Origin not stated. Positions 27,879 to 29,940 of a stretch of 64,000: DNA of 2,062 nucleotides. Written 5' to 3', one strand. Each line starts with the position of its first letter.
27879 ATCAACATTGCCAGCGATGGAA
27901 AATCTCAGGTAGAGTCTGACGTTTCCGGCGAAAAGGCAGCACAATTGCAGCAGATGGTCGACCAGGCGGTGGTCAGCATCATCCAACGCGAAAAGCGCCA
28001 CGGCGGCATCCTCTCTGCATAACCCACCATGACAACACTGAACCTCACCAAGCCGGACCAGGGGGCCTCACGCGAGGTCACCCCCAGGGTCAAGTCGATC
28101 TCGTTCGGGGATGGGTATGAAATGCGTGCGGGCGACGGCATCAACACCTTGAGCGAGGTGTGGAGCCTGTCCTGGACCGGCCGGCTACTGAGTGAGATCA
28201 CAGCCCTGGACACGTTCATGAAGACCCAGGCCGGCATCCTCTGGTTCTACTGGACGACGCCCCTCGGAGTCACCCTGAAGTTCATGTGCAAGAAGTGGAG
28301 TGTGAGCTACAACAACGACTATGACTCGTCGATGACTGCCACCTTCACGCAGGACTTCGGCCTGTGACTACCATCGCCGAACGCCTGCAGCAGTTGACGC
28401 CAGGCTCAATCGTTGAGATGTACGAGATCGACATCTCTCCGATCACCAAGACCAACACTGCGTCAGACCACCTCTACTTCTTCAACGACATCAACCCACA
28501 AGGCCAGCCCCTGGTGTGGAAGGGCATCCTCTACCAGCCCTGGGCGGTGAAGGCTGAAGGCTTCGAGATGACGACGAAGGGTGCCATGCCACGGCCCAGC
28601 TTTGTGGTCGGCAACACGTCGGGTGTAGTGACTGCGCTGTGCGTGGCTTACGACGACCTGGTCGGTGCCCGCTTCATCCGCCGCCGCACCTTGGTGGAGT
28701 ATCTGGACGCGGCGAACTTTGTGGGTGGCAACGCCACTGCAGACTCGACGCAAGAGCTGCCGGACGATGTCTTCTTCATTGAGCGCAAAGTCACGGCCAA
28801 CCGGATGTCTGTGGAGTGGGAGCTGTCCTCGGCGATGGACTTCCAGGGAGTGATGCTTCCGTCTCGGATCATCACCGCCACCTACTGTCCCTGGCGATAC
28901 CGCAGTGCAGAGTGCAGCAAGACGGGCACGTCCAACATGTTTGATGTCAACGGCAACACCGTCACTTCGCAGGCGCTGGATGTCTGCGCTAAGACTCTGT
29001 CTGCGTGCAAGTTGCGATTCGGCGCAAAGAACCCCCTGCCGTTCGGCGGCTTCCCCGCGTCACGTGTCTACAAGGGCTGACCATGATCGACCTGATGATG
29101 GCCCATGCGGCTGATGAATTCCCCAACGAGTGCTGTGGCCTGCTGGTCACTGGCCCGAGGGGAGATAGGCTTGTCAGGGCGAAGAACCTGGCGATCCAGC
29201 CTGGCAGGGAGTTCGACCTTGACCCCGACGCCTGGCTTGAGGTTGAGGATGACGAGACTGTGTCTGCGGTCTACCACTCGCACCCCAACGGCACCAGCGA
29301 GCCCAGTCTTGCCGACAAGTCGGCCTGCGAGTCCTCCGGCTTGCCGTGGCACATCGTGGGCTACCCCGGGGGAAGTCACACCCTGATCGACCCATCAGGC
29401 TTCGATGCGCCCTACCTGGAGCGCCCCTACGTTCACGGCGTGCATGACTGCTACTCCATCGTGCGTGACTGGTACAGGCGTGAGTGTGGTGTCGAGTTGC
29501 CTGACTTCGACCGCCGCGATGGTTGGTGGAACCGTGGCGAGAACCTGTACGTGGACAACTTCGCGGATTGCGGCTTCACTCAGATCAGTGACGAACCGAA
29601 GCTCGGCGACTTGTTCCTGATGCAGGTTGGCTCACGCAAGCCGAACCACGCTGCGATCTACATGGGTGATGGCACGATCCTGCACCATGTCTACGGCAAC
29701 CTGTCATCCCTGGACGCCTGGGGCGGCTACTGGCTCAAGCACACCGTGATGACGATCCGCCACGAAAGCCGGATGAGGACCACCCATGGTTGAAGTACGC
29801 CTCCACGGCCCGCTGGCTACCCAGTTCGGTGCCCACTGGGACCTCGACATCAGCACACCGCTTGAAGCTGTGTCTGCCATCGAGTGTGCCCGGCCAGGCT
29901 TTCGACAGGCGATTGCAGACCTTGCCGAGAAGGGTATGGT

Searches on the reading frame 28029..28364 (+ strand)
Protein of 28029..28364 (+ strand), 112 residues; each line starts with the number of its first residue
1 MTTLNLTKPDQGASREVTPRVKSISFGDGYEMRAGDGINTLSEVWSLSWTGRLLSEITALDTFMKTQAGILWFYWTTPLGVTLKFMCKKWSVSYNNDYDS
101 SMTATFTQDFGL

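Call 89: search_protein_families(library=pfam, proteins=[window:28029-28364:+], max_evalue=0.001)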
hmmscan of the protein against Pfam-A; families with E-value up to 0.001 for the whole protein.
window:28029-28364:+ (112 aa): 1 family
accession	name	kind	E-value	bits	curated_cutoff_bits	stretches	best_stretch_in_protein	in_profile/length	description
PF05939.18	Phage_min_tail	-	8.2e-26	90.9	39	1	8-110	6-108/108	Phage minor tail protein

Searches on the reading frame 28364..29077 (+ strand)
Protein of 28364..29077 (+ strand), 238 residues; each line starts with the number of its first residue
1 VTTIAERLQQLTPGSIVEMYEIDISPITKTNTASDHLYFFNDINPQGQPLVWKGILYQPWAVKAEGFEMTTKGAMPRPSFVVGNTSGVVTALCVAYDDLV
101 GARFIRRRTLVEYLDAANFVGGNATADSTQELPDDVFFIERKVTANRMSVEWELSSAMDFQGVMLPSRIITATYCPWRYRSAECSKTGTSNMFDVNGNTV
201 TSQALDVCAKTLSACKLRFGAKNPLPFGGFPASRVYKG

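Call 89: search_protein_families(library=pfam, proteins=[window:28364-29077:+], max_evalue=0.001)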
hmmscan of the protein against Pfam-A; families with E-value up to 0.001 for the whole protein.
window:28364-29077:+ (238 aa): 1 family
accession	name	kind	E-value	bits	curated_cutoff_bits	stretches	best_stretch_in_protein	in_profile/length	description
PF05100.17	Phage_tail_L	-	4.1e-71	239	25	1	30-232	1-202/206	Phage minor tail protein L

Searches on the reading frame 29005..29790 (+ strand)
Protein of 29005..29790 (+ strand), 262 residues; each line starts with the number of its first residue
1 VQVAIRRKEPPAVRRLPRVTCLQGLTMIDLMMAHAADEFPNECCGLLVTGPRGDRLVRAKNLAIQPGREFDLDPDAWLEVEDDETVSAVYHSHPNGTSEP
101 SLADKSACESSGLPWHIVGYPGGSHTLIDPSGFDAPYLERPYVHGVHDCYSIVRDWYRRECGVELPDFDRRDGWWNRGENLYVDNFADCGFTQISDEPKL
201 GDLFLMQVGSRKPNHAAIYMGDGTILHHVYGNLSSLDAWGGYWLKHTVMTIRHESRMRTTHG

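Call 89: search_protein_families(library=pfam, proteins=[window:29005-29790:+], max_evalue=0.001)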
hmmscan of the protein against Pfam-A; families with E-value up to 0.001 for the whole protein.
window:29005-29790:+ (262 aa): 2 families
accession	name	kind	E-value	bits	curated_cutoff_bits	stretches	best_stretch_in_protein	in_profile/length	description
PF00877.26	NLPC_P60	-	5.9e-16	58.8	23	1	140-251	2-104/105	NlpC/P60 family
PF14464.11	Prok-JAB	-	8.2e-16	58.3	25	1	27-120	4-102/114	Prokaryotic homologs of the JAB domain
